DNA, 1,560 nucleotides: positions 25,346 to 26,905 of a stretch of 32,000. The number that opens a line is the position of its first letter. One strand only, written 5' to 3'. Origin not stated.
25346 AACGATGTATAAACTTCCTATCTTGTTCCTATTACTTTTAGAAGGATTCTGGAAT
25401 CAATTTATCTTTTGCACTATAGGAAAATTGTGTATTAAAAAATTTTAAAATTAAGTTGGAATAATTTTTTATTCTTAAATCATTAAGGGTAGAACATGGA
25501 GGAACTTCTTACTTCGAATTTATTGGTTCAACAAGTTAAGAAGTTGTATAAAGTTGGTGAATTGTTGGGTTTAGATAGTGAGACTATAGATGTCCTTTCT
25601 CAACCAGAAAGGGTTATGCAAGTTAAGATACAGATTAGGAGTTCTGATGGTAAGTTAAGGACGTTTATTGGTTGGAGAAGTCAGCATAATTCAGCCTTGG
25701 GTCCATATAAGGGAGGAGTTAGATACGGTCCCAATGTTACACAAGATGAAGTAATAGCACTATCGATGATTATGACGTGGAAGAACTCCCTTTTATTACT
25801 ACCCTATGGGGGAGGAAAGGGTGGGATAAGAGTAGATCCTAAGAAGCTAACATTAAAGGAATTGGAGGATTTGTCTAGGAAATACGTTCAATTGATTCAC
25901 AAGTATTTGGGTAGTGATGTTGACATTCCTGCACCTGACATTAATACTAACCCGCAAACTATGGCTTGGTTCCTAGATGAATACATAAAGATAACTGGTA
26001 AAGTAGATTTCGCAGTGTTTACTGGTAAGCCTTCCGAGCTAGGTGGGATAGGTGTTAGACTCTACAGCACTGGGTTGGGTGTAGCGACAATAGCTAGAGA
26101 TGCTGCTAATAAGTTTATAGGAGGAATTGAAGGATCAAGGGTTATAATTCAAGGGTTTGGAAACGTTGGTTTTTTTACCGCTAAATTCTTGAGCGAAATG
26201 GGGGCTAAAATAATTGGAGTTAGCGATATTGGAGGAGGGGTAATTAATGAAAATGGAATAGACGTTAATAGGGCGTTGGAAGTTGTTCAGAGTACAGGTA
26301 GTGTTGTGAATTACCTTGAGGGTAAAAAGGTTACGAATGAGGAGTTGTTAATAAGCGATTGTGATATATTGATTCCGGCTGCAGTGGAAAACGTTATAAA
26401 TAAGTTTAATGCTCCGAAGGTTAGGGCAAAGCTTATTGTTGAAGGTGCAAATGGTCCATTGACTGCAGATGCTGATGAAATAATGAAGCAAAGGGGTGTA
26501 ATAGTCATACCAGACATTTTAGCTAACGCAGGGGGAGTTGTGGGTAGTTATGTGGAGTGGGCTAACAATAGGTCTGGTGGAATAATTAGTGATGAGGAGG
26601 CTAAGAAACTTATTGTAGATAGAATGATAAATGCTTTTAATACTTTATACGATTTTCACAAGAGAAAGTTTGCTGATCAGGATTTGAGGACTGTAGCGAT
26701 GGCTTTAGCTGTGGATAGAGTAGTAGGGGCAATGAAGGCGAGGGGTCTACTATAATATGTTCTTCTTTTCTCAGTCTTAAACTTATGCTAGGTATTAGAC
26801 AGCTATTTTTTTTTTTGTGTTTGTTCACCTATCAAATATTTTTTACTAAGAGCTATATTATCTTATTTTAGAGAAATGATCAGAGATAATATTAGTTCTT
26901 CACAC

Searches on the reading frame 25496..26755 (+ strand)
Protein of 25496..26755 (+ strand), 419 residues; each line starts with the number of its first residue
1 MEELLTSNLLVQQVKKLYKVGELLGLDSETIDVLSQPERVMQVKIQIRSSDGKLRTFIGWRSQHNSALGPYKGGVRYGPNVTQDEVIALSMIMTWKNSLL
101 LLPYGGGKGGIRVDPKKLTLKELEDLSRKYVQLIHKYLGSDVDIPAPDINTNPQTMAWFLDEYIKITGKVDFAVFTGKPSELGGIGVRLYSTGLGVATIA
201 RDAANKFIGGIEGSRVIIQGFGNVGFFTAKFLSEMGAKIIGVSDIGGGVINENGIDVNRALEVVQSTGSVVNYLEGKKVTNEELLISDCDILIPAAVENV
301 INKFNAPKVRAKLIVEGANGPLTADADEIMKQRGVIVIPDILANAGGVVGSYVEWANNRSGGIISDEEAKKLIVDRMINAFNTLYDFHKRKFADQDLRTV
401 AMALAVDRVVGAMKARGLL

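Call 12: find_encoding_contigs(protein=window:25496-26755:+, flank=6000, max_places=10)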
Protein window:25496-26755:+ (419 aa): 14 contigs read that carry it; 4 places shown.
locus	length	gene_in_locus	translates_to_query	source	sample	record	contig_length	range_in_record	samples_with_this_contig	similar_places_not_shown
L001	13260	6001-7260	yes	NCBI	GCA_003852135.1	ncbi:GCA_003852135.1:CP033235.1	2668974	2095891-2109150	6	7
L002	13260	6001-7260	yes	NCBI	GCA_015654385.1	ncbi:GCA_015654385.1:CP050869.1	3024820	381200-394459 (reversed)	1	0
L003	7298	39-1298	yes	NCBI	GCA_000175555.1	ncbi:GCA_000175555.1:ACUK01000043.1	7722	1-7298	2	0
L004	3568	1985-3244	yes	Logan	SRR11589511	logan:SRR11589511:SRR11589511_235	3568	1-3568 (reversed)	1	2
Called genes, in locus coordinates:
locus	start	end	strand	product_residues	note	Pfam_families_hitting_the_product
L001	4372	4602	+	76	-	-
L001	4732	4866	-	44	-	-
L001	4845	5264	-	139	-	PF05942:PaREP1, PF13087:AAA_12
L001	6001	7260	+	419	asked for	PF02812:ELFV_dehydrog_N, PF00208:ELFV_dehydrog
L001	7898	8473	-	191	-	-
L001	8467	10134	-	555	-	PF00136:DNA_pol_B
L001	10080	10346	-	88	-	-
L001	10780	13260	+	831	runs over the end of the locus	PF01804:Penicil_amidase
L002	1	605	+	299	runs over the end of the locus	PF13737:DDE_Tnp_1_5, PF01609:DDE_Tnp_1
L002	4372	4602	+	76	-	-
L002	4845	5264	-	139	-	PF05942:PaREP1, PF13087:AAA_12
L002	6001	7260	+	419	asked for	PF02812:ELFV_dehydrog_N, PF00208:ELFV_dehydrog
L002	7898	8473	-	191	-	-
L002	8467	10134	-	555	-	PF00136:DNA_pol_B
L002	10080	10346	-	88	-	-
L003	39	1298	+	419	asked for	PF02812:ELFV_dehydrog_N, PF00208:ELFV_dehydrog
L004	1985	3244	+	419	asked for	PF02812:ELFV_dehydrog_N, PF00208:ELFV_dehydrog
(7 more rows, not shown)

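Call 13: find_related_loci(query=window:25496-26752:+, collection=genome_contigs, flank=4000)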
Query window:25496-26752:+ (419 aa) in genome_contigs; peptide patterns used: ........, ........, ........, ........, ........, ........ (x = any residue, [..] = any of these).
121 stretches matched a pattern; 76 encode a relative of the query (tblastn E <= 1e-3); 76 distinct loci.
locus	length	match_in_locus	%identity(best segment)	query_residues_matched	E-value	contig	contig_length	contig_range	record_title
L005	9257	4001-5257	81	1-419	0e+0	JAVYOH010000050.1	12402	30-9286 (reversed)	MAG: Saccharolobus sp. isolate DRTY-1_201705_bins_33 DRTY-1_201705_bins_33_scaffold_50, whole genome shotgun sequence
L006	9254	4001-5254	74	1-419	0e+0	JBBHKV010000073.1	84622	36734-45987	Sulfolobaceae archaeon RB850M NODE_7_length_84622_cov_26.069739, whole genome shotgun sequence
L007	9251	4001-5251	72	1-417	0e+0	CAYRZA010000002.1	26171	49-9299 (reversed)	MAG TPA_asm: uncultured Desulfurococcales archaeon isolate SRP041649_co1_27 genome assembly, contig: NODE_249_length_261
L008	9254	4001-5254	73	1-419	0e+0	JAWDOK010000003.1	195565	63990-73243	MAG: Acidianus hospitalis isolate RHS.bin.1 NODE_5_length_195565_cov_26.4123, whole genome shotgun sequence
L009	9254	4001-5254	73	1-419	0e+0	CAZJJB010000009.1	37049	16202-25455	MAG TPA_asm: uncultured Desulfurococcales archaeon isolate SRP041649_co1_29 genome assembly, contig: NODE_135_length_370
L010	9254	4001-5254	70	1-419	0e+0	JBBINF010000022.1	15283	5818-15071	MAG: Sulfolobales archaeon isolate TCF170221_bin_25 NODE_103_length_15283_cov_6.127791, whole genome shotgun sequence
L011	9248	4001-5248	69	1-417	0e+0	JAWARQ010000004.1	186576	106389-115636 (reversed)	MAG: Sulfolobaceae archaeon isolate ZMQL_201912_bins_5 ZMQL_201912_bins_5_scaffold_4, whole genome shotgun sequence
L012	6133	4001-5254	68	1-419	0e+0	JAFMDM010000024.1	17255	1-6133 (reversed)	MAG: Methanobacteriota archaeon isolate CPBay_Spr30G08_79 NODE_1897_length_17255_cov_4.938895, whole genome shotgun sequ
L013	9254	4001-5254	69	1-419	0e+0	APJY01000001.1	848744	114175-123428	Sulfolobales archaeon Acd1 Acd1_C1, whole genome shotgun sequence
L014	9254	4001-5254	70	1-419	0e+0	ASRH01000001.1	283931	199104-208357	MAG: Candidatus Aramenus sulfurataquae isolate AZ1-illumina contig01, whole genome shotgun sequence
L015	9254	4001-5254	70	1-419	0e+0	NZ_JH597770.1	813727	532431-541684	Metallosphaera yellowstonensis MK1 MetMK1scaffold_19, whole genome shotgun sequence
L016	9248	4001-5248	67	1-417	0e+0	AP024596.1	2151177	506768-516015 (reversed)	Sulfolobales archaeon HS-7 DNA, complete genome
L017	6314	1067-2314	69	3-419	0e+0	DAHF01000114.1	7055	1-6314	MAG TPA_asm: Sulfolobus sp. UBA167 UBA167_contig_4295, whole genome shotgun sequence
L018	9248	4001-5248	68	1-417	0e+0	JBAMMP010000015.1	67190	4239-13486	MAG: Sulfolobaceae archaeon isolate MAG34 ExploCarb_3811S_S4_27_length_67190_cov_61, whole genome shotgun sequence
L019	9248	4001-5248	67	1-417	0e+0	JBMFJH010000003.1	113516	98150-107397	MAG: Thermoprotei archaeon isolate KM4331-12 NODE_3_length_113516_cov_23.573119, whole genome shotgun sequence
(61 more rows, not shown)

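Call 17: find_homologous_proteins(query=window:25496-26752:+, max_evalue=1e-150)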
Query window:25496-26752:+ (419 aa): 137 proteins with E <= 1e-150 among 8000 candidates; the best 120 are listed.
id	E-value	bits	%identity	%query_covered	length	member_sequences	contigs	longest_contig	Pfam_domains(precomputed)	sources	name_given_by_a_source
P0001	2.5e-253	858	92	100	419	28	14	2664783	PF02812.24,PF00208.28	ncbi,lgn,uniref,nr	ncbi:Glu/Leu/Phe/Val family dehydrogenase [Saccharolobus islandicus]|uniref:Glutamate dehydrogenase 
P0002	1.9e-231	786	82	100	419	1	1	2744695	PF02812.24,PF00208.28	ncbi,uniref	ncbi:Glu/Leu/Phe/Val dehydrogenase [Sulfolobus tengchongensis]|uniref:Glutamate dehydrogenase n=1 Ta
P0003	3.9e-230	782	82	100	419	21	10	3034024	PF02812.24,PF00208.28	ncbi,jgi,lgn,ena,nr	ncbi:Glu/Leu/Phe/Val dehydrogenase [Sulfolobus islandicus L.S.2.15]|jgi:Glutamate dehydrogenase/leuc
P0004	2.0e-228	776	82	100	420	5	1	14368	PF02812.24,PF00208.28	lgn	-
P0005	2.9e-228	776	81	100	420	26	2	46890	PF02812.24,PF00208.28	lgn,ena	-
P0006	1.4e-223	760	80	100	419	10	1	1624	PF02812.24,PF00208.28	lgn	-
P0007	5.8e-207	705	74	100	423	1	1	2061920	PF02812.24,PF00208.28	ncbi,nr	ncbi:glutamate dehydrogenase [Sulfolobus acidocaldarius SUSAZ]|nr:glutamate dehydrogenase [Sulfolobu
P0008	6.9e-207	705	74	100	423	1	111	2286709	PF02812.24,PF00208.28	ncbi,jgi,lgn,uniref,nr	ncbi:Glu/Leu/Phe/Val family dehydrogenase [Sulfolobus acidocaldarius]|uniref:Glutamate dehydrogenase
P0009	1.7e-206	704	74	100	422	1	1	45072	PF02812.24,PF00208.28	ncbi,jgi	jgi:glutamate dehydrogenase (NAD(P)+)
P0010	1.8e-206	704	74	100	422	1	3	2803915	PF02812.24,PF00208.28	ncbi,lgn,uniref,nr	ncbi:Glu/Leu/Phe/Val dehydrogenase [Sulfurisphaera ohwakuensis]|uniref:Glutamate dehydrogenase n=1 T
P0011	2.4e-206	703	75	100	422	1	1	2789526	PF02812.24,PF00208.28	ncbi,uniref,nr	ncbi:Glu/Leu/Phe/Val dehydrogenase [Sulfolobus sp. S-194]|uniref:Glu/Leu/Phe/Val family dehydrogenas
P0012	2.4e-206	703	75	100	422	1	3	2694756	PF02812.24,PF00208.28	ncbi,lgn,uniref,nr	ncbi:NADP-dependent glutamate dehydrogenase [Sulfurisphaera tokodaii str. 7]|uniref:Glutamate dehydr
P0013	3.9e-206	703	75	100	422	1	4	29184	PF02812.24,PF00208.28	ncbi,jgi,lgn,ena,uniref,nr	ncbi:Glu/Leu/Phe/Val family dehydrogenase [Sulfurisphaera tokodaii]|uniref:Glutamate dehydrogenase n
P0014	4.1e-206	703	74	100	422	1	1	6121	PF02812.24,PF00208.28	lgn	-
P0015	7.2e-206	702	74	100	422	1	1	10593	PF02812.24,PF00208.28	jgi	-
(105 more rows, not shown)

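Call 19: find_encoding_contigs(protein=P0001, flank=5000, max_places=8)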
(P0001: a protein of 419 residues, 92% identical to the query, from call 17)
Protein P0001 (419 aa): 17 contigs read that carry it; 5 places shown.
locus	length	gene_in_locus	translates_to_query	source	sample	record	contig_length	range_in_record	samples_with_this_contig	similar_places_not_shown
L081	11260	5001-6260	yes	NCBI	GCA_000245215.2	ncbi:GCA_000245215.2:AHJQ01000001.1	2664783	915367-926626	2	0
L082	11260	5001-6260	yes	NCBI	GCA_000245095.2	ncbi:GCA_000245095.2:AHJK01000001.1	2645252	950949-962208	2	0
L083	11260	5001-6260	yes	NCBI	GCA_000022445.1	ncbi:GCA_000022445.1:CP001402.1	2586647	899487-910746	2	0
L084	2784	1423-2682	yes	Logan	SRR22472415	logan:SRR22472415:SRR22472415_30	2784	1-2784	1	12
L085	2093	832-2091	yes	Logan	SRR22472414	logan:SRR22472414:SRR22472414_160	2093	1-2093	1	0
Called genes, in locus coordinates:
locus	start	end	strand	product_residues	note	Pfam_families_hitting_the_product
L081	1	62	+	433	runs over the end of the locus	PF01964:ThiC_Rad_SAM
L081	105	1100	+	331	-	PF00670:AdoHcyase_NAD (weak), PF02826:2-Hacid_dh_C (weak), PF03807:F420_oxidored (weak), PF07991:KARI_N, PF01450:KARI_C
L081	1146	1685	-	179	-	PF07282:Cas12f1-like_TNB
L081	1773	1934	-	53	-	-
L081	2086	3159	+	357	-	PF01548:DEDD_Tnp_IS110 (weak), PF02371:Transposase_20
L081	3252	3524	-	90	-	-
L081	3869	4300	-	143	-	PF12802:MarR_2 (weak)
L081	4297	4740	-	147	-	-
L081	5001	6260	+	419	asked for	PF02812:ELFV_dehydrog_N, PF00208:ELFV_dehydrog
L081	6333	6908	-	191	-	PF01385:OrfB_IS605, PF07282:Cas12f1-like_TNB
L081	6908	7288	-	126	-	-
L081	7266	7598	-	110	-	PF22180:RH3_dom (weak)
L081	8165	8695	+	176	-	PF00908:dTDP_sugar_isom, PF14667:Polysacc_synt_C (weak)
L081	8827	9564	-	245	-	PF01544:CorA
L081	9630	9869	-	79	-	-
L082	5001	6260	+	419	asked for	PF02812:ELFV_dehydrog_N, PF00208:ELFV_dehydrog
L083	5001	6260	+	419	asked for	PF02812:ELFV_dehydrog_N, PF00208:ELFV_dehydrog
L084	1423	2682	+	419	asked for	PF02812:ELFV_dehydrog_N, PF00208:ELFV_dehydrog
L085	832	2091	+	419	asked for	PF02812:ELFV_dehydrog_N, PF00208:ELFV_dehydrog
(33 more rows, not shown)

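Call 20: find_encoding_contigs(protein=P0003, flank=3000, max_places=4)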
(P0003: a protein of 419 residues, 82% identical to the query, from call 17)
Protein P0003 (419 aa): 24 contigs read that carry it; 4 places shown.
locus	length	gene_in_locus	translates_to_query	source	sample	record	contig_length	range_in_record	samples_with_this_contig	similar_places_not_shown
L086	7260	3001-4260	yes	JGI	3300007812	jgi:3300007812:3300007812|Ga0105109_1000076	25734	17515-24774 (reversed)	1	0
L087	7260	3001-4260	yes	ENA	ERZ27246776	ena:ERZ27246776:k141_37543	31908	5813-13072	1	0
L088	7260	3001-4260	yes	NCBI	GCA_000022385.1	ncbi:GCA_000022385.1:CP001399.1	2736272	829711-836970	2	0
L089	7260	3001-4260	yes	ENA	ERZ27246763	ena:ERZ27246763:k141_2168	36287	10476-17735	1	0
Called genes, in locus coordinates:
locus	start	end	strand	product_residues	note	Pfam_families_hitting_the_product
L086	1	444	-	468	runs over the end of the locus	?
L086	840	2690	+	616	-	PF00324:AA_permease, PF13520:AA_permease_2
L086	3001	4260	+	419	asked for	PF02812:ELFV_dehydrog_N, PF00208:ELFV_dehydrog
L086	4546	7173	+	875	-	PF05317:Thermopsin, PF27332:TP_0781 (faint), PF19077:Big_13 (faint), PF00801:PKD (faint), PF06832:BiPBP_C (faint)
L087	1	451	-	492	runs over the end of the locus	PF02133:Transp_cyt_pur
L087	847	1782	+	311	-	PF00324:AA_permease, PF13520:AA_permease_2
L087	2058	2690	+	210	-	-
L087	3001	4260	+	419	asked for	PF02812:ELFV_dehydrog_N, PF00208:ELFV_dehydrog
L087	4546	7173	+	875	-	PF05317:Thermopsin, PF27332:TP_0781 (faint), PF19077:Big_13 (faint), PF06832:BiPBP_C (faint)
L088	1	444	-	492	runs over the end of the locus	PF02133:Transp_cyt_pur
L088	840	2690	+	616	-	PF00324:AA_permease, PF13520:AA_permease_2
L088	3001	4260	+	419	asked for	PF02812:ELFV_dehydrog_N, PF00208:ELFV_dehydrog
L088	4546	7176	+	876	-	PF05317:Thermopsin, PF27332:TP_0781 (faint), PF19077:Big_13 (faint), PF06832:BiPBP_C (faint), PF07495:Y_Y_Y (faint)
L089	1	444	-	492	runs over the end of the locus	PF02133:Transp_cyt_pur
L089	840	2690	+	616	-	PF00324:AA_permease, PF13520:AA_permease_2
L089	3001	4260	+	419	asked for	PF02812:ELFV_dehydrog_N, PF00208:ELFV_dehydrog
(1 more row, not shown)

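Call 24: list_cluster_members(proteins=[P0001])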
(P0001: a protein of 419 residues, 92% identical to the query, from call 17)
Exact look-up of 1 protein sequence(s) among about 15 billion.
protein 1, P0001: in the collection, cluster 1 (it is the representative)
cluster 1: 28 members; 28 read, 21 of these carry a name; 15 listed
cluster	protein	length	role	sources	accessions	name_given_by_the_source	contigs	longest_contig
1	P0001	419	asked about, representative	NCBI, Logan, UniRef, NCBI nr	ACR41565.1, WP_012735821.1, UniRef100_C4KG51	Glu/Leu/Phe/Val family dehydrogenase [Saccharolobus islandicus] | Glutamate dehydrogenase n=1 Tax=Saccharolobus islandicus (strain M.16.4 / Kamchatka \ | Glu/Leu/Phe/Val dehydrogenase [Sulfolobus islandicus]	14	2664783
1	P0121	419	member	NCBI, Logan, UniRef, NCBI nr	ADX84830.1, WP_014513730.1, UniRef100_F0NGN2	Glu/Leu/Phe/Val family dehydrogenase [Saccharolobus islandicus] | Glutamate dehydrogenase n=1 Tax=Saccharolobus islandicus (strain REY15A) TaxID=930945 ... | Glu/Leu/Phe/Val dehydrogenase [Sulfolobus islandicus]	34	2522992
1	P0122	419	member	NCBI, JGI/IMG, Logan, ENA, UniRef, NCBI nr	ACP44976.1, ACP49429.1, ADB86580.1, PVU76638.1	Glu/Leu/Phe/Val dehydrogenase [Sulfolobus islandicus Y.G.57.14] | glutamate dehydrogenase (NAD(P)+) | Glutamate dehydrogenase n=3 Tax=Saccharolobus islandicus TaxID=43080 RepID=C3NBJ1_SACI7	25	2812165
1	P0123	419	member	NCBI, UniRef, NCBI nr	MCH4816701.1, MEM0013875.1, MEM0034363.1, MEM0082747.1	MAG: Glu/Leu/Phe/Val dehydrogenase [Saccharolobus sp.] | Glu/Leu/Phe/Val family dehydrogenase n=1 Tax=Saccharolobus TaxID=2100760 ... | Glu/Leu/Phe/Val dehydrogenase [Saccharolobus shibatae]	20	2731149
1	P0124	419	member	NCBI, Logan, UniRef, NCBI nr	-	-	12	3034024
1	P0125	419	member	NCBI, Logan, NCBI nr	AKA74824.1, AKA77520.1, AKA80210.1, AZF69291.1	Glu/Leu/Phe/Val dehydrogenase [Saccharolobus solfataricus]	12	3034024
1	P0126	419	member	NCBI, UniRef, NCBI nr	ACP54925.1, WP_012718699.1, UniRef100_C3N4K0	Glu/Leu/Phe/Val family dehydrogenase [Saccharolobus islandicus] | Glutamate dehydrogenase n=1 Tax=Saccharolobus islandicus (strain M.16.27) TaxID=427318 ... | Glu/Leu/Phe/Val dehydrogenase [Sulfolobus islandicus]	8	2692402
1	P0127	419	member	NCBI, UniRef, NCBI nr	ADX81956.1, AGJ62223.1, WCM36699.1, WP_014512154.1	Glu/Leu/Phe/Val family dehydrogenase [Saccharolobus islandicus] | Glutamate dehydrogenase n=2 Tax=Saccharolobus islandicus TaxID=43080 RepID=M9U812_SACIS | Glu/Leu/Phe/Val dehydrogenase [Sulfolobus islandicus]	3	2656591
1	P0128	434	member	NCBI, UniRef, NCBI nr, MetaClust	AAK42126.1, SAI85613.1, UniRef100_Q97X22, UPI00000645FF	NAD specific glutamate dehydrogenase (gdhA-3) [Saccharolobus solfataricus P2] | Glutamate dehydrogenase n=4 Tax=Saccharolobus solfataricus TaxID=2287 RepID=Q97X22_SACS2 | status=active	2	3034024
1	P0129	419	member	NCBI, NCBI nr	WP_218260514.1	Glu/Leu/Phe/Val family dehydrogenase [Saccharolobus shibatae] | Glu/Leu/Phe/Val dehydrogenase [Saccharolobus shibatae]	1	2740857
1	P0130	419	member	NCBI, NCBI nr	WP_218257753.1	Glu/Leu/Phe/Val family dehydrogenase [Saccharolobus shibatae] | Glu/Leu/Phe/Val dehydrogenase [Saccharolobus shibatae]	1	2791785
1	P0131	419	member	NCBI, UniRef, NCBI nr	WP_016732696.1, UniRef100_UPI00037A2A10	Glu/Leu/Phe/Val family dehydrogenase [Saccharolobus islandicus] | Glu/Leu/Phe/Val family dehydrogenase n=1 Tax=Saccharolobus islandicus TaxID=43080 ... | Glu/Leu/Phe/Val dehydrogenase [Sulfolobus islandicus]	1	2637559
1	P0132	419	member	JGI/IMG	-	Glutamate dehydrogenase/leucine dehydrogenase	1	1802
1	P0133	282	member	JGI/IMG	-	glutamate dehydrogenase (NAD(P)+)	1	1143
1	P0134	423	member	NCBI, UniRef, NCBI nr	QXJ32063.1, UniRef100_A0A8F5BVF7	NAD-specific glutamate dehydrogenase, NADP-specific glutamate dehydrogenase ... | Glutamate dehydrogenase n=2 Tax=Saccharolobus shibatae TaxID=2286 RepID=A0A8F5BVF7_9CREN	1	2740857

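Call 25: find_encoding_contigs(protein=P0123, flank=3000, max_places=6)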
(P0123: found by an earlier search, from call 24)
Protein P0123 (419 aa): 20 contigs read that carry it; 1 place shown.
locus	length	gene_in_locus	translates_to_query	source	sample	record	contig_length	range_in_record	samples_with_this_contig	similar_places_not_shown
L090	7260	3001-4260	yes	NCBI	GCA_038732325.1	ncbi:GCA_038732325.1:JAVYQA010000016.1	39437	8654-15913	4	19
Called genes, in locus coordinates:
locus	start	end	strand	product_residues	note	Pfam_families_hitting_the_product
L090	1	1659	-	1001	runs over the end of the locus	PF05317:Thermopsin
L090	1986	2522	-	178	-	PF01625:PMSR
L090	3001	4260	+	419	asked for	PF02812:ELFV_dehydrog_N, PF00208:ELFV_dehydrog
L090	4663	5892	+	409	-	PF13173:AAA_14, PF13635:DUF4143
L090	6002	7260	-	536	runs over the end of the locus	PF20434:BD-FAE (faint), PF00561:Abhydrolase_1 (faint), PF00326:Peptidase_S9, PF01738:DLH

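Call 26: find_encoding_contigs(protein=P0125, flank=3000, max_places=6)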
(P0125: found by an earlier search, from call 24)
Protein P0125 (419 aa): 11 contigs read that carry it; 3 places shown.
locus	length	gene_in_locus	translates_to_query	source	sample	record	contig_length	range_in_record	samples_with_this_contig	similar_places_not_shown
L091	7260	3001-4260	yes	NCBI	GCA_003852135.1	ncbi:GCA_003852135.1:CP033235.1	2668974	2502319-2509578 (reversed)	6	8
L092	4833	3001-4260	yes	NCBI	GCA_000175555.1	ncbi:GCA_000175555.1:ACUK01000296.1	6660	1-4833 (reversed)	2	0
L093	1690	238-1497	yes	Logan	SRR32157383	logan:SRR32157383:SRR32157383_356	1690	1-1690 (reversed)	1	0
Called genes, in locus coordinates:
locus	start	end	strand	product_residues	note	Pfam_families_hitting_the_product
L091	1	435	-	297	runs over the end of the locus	PF00005:ABC_tran, PF13304:AAA_21 (weak)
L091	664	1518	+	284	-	-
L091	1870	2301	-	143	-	PF12802:MarR_2 (weak)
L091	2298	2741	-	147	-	-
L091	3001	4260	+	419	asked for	PF02812:ELFV_dehydrog_N, PF00208:ELFV_dehydrog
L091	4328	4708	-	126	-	-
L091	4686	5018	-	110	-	PF22180:RH3_dom (weak)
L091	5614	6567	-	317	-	PF01548:DEDD_Tnp_IS110, PF02371:Transposase_20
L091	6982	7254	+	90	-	PF27234:MJ0013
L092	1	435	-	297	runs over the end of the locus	PF00005:ABC_tran, PF13304:AAA_21 (weak)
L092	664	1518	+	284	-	-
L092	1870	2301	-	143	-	PF12802:MarR_2 (weak)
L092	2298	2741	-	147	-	-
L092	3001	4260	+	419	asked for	PF02812:ELFV_dehydrog_N, PF00208:ELFV_dehydrog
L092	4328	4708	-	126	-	-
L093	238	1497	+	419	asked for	PF02812:ELFV_dehydrog_N, PF00208:ELFV_dehydrog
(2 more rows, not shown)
